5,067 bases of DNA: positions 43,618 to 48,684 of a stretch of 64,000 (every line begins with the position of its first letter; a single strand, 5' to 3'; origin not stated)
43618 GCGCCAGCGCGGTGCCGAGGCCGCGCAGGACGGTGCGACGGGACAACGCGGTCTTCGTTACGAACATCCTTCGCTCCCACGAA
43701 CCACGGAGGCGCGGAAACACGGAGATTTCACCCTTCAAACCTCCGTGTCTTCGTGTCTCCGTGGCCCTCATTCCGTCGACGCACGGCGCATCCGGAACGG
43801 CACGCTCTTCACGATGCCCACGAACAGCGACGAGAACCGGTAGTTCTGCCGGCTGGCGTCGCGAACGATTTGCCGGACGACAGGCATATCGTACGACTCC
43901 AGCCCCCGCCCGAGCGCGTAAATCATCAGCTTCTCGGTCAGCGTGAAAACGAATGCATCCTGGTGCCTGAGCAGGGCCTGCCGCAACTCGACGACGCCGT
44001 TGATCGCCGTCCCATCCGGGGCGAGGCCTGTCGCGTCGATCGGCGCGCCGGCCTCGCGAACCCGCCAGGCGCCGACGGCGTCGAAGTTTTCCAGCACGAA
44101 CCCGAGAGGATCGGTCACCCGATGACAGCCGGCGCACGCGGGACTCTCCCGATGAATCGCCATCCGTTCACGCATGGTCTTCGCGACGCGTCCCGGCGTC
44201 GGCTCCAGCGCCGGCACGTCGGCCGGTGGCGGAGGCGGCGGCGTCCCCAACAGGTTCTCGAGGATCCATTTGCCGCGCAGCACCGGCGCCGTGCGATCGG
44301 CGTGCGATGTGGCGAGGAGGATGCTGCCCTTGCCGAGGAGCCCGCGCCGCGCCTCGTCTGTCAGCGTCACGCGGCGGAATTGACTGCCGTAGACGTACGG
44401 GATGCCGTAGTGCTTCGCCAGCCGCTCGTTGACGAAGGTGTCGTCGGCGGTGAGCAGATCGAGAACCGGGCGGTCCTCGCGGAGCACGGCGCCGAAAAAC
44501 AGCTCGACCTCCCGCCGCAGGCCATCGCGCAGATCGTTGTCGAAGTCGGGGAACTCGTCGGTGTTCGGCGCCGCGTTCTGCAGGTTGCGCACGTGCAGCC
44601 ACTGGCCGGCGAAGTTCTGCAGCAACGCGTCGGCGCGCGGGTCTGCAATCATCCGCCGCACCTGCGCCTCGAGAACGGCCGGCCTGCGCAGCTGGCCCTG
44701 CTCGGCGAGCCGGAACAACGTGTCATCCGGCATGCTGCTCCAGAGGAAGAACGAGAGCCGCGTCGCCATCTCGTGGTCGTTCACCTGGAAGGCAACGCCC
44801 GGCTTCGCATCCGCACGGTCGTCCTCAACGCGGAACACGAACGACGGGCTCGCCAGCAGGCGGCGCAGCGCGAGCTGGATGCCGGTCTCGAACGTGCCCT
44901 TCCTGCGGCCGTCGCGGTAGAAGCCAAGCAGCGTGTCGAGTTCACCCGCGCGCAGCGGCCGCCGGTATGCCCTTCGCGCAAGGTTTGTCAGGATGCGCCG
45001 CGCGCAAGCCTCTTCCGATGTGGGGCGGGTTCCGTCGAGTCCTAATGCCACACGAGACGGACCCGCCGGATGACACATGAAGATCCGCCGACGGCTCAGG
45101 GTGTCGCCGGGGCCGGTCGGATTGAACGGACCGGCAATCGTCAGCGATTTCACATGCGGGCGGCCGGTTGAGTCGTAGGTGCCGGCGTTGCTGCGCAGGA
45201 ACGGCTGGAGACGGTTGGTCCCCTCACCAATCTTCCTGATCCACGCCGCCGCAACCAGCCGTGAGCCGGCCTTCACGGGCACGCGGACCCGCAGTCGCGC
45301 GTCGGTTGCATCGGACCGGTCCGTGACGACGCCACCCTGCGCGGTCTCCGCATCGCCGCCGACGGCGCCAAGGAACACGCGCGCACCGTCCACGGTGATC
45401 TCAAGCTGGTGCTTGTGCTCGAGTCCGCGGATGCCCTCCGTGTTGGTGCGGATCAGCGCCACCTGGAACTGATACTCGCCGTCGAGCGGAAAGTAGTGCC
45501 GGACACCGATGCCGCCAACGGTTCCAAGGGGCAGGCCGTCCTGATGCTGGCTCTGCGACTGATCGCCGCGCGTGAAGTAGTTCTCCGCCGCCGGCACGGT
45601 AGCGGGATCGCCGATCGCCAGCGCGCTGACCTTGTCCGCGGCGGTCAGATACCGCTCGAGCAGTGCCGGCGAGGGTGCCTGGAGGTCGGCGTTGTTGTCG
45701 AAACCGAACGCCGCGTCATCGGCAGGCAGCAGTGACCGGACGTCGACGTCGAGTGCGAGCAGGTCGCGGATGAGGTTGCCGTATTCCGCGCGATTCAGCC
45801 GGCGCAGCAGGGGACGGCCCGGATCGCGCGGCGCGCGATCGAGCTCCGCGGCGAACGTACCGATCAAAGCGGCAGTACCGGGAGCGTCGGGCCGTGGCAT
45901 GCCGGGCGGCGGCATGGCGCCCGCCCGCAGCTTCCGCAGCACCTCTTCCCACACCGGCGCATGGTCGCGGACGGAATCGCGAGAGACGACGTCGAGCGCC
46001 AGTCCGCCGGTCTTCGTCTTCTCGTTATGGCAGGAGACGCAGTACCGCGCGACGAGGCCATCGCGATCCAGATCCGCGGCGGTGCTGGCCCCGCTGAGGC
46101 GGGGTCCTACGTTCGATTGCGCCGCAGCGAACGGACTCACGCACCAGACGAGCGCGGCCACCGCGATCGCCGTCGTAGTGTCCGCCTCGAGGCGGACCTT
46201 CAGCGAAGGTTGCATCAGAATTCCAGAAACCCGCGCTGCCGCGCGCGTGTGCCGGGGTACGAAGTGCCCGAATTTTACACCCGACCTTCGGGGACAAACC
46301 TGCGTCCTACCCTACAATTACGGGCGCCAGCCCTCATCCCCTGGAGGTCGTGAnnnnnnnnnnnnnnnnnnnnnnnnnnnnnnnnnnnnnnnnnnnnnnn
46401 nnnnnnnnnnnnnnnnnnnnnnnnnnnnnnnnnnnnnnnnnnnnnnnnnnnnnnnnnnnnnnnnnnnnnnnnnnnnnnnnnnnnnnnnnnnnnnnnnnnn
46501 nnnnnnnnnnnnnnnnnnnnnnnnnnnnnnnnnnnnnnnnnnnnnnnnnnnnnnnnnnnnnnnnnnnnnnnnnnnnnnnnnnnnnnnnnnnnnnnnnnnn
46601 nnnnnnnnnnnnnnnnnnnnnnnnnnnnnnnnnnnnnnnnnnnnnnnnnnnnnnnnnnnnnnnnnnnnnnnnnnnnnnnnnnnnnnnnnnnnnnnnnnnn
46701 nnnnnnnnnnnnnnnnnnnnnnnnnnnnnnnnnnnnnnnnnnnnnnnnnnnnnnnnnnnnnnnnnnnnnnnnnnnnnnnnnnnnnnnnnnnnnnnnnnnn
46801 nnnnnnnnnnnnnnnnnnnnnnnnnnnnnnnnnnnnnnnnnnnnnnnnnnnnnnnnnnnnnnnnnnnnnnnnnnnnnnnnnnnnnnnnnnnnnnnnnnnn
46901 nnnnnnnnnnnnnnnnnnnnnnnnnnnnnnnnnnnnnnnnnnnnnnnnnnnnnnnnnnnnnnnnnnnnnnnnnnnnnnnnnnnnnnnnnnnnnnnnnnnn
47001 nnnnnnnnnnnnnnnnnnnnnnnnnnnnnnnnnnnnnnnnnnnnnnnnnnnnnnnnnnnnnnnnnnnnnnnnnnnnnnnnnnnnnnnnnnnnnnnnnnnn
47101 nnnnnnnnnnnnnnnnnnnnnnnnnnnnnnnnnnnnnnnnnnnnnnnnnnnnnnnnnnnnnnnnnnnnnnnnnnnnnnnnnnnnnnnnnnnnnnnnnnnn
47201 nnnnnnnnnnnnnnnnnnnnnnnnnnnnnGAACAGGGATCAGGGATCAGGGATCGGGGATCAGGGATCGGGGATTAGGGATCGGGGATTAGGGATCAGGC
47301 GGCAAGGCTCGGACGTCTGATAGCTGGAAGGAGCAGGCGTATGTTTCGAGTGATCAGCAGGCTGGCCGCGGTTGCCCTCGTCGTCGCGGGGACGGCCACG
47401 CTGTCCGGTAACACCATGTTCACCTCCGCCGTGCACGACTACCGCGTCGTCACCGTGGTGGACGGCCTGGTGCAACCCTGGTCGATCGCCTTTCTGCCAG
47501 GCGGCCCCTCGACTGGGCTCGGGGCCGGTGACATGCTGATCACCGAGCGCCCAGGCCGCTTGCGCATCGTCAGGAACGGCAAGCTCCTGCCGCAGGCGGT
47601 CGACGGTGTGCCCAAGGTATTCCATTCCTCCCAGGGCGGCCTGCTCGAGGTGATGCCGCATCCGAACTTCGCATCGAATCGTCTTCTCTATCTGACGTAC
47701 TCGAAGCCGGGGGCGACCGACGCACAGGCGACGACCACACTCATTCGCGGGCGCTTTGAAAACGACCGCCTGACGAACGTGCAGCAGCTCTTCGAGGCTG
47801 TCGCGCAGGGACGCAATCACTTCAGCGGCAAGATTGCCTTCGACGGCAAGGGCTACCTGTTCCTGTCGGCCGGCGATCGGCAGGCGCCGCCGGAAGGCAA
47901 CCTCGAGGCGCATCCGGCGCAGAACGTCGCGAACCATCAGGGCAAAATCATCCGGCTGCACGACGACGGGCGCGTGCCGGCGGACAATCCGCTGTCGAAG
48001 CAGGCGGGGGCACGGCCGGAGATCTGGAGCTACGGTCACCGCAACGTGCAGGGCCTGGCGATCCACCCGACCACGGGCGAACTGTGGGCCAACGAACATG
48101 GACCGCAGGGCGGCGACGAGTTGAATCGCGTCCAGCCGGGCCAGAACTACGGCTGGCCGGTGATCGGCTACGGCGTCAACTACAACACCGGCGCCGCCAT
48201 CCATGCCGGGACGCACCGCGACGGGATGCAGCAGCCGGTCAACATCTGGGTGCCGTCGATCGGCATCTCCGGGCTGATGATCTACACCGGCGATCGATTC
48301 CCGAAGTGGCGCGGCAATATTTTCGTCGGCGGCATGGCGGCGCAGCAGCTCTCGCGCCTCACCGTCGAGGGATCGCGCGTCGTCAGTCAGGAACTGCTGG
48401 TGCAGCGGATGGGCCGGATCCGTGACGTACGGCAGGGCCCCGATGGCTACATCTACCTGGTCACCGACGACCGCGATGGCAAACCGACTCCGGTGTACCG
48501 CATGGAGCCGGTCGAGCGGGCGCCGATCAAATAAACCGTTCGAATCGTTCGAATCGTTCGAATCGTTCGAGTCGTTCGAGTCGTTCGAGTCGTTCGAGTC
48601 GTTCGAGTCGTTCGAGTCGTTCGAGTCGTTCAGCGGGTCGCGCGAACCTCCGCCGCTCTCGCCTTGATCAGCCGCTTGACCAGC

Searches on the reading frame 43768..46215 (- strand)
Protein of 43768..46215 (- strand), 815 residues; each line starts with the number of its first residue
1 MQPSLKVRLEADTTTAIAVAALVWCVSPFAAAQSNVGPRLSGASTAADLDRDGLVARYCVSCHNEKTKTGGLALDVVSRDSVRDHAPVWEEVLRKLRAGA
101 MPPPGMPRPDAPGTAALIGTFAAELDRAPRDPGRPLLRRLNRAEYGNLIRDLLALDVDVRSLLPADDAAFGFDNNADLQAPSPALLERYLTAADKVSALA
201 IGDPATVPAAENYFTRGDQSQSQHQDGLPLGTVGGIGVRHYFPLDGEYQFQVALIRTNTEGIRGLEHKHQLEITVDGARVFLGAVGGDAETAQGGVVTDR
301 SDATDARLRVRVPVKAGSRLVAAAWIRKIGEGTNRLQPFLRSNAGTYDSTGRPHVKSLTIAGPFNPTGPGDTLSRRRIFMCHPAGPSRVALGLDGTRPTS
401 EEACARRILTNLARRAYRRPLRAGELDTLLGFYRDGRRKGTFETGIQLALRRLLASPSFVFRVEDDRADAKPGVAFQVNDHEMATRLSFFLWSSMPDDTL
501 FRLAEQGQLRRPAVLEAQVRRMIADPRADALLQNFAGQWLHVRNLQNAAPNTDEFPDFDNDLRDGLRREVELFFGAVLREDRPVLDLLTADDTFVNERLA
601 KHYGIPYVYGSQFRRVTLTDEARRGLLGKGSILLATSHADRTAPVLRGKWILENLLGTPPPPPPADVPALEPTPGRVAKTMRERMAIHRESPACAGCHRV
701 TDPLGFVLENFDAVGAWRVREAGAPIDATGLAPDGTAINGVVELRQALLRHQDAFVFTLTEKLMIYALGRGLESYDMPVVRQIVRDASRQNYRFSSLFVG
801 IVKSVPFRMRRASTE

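Call 7: search_protein_families(library=pfam, proteins=[window:43768-46215:-])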
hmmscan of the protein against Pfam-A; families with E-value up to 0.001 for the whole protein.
window:43768-46215:- (815 aa): 7 families
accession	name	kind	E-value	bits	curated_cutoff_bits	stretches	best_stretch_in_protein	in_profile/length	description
PF07631.16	PSD4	-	7.4e-50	169.2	23.3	1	479-605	2-128/128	Protein of unknown function (DUF1592)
PF07627.16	PSCyt3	-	2.4e-34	118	27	1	623-720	1-97/98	Protein of unknown function (DUF1588)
PF07624.16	PSD2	-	2.6e-22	78.7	25.8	1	734-807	1-74/74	Protein of unknown function (DUF1585)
PF07626.16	PSD3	-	3.8e-21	75.8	23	1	138-201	1-64/65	Protein of unknown function (DUF1587)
PF07637.16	PSD5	-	1.8e-20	73.5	34.2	1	404-464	1-62/62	Protein of unknown function (DUF1595)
PF07635.16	PSCyt1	-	4.5e-06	27.6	22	1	59-105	1-59/59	Planctomycete cytochrome C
PF13442.11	Cytochrome_CBB3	-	0.00048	20.8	27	0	54-105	9-52/68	Cytochrome C oxidase, cbb3-type, subunit III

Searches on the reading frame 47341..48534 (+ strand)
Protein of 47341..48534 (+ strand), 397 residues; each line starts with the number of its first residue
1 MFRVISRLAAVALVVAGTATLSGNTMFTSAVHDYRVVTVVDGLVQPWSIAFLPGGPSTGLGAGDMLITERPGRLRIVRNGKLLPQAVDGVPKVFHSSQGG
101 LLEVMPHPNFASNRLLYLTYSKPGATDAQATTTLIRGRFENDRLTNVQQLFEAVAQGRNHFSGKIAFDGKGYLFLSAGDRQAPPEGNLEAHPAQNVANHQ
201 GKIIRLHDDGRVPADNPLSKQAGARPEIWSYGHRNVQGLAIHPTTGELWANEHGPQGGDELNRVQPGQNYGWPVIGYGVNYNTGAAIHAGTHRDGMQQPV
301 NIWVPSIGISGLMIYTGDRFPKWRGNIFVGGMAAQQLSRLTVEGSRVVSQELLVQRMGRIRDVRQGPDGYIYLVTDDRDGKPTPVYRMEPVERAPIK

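Call 7: search_protein_families(library=pfam, proteins=[window:47341-48534:+])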
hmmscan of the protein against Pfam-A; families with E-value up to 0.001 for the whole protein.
window:47341-48534:+ (397 aa): 1 family
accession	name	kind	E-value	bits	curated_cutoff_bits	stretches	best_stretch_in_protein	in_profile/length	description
PF07995.17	GSDH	-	7.7e-126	420.3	25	1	44-381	2-329/332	Glucose / Sorbosone dehydrogenase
